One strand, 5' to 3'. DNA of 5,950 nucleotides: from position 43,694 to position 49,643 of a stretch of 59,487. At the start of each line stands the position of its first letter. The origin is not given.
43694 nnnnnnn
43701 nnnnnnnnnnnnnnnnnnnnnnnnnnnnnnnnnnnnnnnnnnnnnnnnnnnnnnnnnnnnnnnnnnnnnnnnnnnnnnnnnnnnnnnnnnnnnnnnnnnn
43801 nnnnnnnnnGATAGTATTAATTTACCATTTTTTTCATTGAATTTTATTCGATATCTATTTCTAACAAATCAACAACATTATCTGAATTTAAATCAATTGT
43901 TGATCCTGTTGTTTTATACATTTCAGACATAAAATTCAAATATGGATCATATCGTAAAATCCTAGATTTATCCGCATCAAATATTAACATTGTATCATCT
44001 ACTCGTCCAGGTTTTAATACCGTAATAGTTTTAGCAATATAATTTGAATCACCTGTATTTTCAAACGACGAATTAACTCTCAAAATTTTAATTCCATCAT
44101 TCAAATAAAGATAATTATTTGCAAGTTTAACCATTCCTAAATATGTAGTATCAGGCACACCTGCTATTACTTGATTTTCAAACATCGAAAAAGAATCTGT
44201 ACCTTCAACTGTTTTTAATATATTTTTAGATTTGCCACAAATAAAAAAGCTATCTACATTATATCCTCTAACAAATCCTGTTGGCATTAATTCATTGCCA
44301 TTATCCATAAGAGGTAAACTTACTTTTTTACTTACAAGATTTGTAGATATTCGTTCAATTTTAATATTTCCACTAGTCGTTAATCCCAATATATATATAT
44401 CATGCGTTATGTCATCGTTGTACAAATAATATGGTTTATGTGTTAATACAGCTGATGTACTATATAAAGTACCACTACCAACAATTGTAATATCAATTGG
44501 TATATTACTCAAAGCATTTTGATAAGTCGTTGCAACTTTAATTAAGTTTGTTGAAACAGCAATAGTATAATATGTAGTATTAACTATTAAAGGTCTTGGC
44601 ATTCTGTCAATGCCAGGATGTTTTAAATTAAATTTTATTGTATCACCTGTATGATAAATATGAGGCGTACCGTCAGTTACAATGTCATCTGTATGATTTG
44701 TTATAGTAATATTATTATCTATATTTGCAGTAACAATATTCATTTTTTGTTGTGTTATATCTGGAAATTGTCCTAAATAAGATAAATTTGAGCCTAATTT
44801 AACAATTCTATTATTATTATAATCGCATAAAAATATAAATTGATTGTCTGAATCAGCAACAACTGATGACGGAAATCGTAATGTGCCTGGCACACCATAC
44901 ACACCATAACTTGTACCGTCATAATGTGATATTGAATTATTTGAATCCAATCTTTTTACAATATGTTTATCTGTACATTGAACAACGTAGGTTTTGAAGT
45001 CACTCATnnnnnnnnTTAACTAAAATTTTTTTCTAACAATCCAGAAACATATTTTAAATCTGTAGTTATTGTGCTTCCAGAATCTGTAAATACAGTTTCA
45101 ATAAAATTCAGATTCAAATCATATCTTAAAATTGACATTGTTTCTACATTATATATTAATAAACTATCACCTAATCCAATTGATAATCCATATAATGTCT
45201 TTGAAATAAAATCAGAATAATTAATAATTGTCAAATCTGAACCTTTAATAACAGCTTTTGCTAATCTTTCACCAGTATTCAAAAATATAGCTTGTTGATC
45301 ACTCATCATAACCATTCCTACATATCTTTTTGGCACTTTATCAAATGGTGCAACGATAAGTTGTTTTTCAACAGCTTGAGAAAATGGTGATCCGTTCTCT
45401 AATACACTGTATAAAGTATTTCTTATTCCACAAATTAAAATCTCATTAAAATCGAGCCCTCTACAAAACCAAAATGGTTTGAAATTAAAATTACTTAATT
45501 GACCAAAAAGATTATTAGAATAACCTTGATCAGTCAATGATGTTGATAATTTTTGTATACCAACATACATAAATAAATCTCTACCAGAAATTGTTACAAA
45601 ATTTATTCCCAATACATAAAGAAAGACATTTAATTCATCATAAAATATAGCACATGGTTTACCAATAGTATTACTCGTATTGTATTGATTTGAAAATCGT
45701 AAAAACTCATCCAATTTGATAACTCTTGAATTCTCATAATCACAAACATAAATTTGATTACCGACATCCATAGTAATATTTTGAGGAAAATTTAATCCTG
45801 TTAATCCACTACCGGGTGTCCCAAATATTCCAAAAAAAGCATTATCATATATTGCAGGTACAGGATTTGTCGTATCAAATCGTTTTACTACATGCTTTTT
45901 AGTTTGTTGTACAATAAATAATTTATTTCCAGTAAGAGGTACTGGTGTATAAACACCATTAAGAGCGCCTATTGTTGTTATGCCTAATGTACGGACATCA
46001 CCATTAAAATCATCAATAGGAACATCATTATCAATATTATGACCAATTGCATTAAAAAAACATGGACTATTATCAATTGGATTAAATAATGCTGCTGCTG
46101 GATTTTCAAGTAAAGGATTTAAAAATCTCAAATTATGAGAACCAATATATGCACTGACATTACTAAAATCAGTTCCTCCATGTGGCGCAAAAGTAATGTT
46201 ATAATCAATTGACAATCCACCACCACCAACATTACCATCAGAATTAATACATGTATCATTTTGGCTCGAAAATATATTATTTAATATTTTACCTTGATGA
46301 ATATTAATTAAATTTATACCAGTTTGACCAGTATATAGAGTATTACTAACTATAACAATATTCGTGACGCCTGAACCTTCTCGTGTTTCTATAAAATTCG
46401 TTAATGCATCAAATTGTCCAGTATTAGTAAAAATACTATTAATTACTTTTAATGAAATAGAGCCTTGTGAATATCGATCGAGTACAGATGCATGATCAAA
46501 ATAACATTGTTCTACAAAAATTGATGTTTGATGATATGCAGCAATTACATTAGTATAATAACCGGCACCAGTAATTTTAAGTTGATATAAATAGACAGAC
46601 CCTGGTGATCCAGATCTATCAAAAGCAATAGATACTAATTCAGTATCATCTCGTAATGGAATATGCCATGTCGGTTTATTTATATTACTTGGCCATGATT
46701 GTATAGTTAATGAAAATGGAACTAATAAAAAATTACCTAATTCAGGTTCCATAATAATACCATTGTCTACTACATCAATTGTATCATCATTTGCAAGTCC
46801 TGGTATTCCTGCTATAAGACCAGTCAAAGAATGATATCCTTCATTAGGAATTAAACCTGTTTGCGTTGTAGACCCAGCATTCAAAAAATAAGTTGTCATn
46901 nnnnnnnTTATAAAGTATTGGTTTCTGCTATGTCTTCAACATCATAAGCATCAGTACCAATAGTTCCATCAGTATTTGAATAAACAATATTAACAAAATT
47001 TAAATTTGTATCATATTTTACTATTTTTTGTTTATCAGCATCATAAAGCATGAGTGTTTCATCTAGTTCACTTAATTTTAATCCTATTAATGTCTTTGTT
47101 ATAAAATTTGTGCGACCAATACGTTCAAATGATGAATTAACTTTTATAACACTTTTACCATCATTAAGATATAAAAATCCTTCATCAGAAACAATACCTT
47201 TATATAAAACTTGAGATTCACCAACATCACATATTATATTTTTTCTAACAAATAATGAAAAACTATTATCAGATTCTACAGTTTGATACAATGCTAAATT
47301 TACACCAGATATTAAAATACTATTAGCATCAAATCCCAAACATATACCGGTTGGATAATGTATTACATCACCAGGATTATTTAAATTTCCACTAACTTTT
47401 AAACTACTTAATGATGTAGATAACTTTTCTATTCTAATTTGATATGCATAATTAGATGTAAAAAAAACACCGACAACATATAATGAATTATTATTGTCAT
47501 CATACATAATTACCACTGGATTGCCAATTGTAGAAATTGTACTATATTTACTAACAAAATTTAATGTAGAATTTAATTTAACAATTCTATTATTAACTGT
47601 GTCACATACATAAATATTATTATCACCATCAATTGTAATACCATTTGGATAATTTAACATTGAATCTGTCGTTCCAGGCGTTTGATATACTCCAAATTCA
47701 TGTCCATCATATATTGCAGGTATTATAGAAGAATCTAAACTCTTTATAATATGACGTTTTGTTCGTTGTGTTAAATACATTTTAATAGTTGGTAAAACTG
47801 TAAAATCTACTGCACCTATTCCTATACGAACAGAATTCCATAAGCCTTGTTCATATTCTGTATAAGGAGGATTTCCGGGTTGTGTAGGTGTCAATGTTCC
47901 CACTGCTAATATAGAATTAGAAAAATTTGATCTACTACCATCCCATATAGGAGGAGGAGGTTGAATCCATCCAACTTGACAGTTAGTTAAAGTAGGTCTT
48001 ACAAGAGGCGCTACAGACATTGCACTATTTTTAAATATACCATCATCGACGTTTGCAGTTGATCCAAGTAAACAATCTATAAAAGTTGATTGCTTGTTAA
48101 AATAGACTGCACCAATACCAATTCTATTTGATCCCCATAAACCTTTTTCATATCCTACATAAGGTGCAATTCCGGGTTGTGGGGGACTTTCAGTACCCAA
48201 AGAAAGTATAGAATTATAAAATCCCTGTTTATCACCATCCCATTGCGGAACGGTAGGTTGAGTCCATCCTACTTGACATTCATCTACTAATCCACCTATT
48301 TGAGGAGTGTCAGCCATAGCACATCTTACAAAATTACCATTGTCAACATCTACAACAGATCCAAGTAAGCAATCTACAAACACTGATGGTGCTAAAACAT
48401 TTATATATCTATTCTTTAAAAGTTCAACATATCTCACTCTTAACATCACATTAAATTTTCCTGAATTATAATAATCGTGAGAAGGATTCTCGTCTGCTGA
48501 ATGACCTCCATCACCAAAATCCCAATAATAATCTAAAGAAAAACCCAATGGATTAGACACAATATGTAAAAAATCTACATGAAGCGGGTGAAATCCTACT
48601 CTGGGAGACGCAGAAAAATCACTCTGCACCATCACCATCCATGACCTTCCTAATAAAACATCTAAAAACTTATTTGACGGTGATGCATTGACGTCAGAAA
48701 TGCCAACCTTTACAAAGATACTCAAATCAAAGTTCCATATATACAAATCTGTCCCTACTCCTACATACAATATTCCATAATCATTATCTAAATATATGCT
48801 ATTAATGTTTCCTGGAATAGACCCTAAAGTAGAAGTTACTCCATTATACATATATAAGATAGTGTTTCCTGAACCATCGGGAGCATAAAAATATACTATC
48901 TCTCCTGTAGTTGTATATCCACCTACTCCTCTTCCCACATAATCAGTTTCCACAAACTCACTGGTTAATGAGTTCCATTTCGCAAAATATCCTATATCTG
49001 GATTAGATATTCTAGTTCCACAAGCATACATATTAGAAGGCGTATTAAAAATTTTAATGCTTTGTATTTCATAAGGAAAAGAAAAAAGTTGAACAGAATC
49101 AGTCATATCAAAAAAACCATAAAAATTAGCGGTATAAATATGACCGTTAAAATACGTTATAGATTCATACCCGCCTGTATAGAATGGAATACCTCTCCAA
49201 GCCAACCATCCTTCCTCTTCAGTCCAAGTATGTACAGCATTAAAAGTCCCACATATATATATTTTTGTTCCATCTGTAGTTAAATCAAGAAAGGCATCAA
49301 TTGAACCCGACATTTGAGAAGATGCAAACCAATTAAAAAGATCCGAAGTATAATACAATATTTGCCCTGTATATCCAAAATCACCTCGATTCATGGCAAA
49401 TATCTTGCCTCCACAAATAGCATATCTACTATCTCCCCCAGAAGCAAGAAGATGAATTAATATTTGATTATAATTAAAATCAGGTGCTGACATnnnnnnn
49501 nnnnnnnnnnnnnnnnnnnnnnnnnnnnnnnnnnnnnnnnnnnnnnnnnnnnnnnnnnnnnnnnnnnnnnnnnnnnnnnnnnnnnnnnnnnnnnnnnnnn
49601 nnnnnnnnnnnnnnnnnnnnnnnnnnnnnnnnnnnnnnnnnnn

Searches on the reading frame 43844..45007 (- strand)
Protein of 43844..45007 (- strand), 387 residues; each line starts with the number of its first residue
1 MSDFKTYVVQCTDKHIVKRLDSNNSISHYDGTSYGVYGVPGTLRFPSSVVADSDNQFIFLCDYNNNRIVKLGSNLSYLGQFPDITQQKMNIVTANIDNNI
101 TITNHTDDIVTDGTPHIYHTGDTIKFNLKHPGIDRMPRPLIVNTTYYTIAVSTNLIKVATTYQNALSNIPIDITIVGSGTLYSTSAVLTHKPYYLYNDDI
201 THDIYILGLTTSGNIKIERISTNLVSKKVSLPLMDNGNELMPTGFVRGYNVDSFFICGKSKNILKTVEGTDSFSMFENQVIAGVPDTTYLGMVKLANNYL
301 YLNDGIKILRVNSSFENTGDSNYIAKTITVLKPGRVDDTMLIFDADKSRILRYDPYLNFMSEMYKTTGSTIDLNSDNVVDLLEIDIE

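Call 14: search_protein_families(library=phrogs, proteins=[window:43844-45007:-], max_evalue=0.001)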
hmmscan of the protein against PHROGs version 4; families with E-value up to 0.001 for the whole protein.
window:43844-45007:- (387 aa): 0 families

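Call 29: search_protein_families(library=pfam, proteins=[window:43844-45007:-], max_evalue=0.1)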
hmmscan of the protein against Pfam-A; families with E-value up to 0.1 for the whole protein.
window:43844-45007:- (387 aa): 1 family
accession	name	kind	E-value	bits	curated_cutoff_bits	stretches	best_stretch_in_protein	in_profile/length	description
PF01436.27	NHL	-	0.00039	20.8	20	1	43-70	1-27/28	NHL repeat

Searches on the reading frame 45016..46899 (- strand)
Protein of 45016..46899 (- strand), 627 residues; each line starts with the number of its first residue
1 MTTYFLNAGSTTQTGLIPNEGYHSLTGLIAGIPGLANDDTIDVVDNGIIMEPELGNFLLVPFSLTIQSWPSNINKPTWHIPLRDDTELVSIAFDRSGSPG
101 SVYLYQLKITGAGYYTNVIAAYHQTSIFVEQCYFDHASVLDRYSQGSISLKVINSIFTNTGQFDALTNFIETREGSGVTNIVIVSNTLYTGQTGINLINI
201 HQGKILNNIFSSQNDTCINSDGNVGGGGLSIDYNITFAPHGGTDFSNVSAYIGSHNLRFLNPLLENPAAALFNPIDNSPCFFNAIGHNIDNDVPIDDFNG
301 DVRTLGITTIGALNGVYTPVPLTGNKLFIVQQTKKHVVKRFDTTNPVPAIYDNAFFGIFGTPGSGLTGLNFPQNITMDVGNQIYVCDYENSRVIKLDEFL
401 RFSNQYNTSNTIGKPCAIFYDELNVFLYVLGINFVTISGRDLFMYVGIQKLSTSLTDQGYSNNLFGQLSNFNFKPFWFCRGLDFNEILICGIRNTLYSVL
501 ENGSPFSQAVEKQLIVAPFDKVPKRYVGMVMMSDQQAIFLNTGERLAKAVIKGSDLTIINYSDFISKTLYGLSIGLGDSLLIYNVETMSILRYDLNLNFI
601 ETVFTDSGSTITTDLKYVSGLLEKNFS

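Call 14: search_protein_families(library=phrogs, proteins=[window:45016-46899:-], max_evalue=0.001)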
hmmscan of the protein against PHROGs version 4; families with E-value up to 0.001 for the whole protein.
window:45016-46899:- (627 aa): 0 families

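Call 29: search_protein_families(library=pfam, proteins=[window:45016-46899:-], max_evalue=0.1)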
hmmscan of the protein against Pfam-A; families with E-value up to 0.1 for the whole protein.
window:45016-46899:- (627 aa): 1 family
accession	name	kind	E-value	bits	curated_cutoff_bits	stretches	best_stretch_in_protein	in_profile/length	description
PF01436.27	NHL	-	2e-05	24.8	20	1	369-394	1-26/28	NHL repeat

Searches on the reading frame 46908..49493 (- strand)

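Call 14: search_protein_families(library=phrogs, proteins=[window:46908-49493:-], max_evalue=0.001)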
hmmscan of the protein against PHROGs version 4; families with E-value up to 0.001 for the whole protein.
window:46908-49493:- (861 aa): 1 family
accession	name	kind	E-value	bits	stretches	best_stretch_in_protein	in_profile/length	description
phrog_5490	-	unknown function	5.1e-06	26.7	0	49-88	114-153/382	-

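Call 29: search_protein_families(library=pfam, proteins=[window:46908-49493:-], max_evalue=0.1)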
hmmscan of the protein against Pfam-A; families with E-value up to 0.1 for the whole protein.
window:46908-49493:- (861 aa): 5 families
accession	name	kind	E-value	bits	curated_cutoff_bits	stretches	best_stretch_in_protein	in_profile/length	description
PF01436.27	NHL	-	1.1e-08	35.1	20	1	613-639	1-27/28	NHL repeat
PF18911.6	PKD_4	-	2.3e-08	34.4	27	1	319-354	34-69/85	PKD domain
PF00801.26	PKD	-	0.00017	22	23.5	1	295-353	6-65/80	PKD domain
PF06739.17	SBBP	-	0.015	15.7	20.5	1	615-630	14-29/38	Beta-propeller repeat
PF25021.1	TEN_NHL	-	0.09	12.2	27.1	0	609-645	137-173/357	Teneurin NHL domain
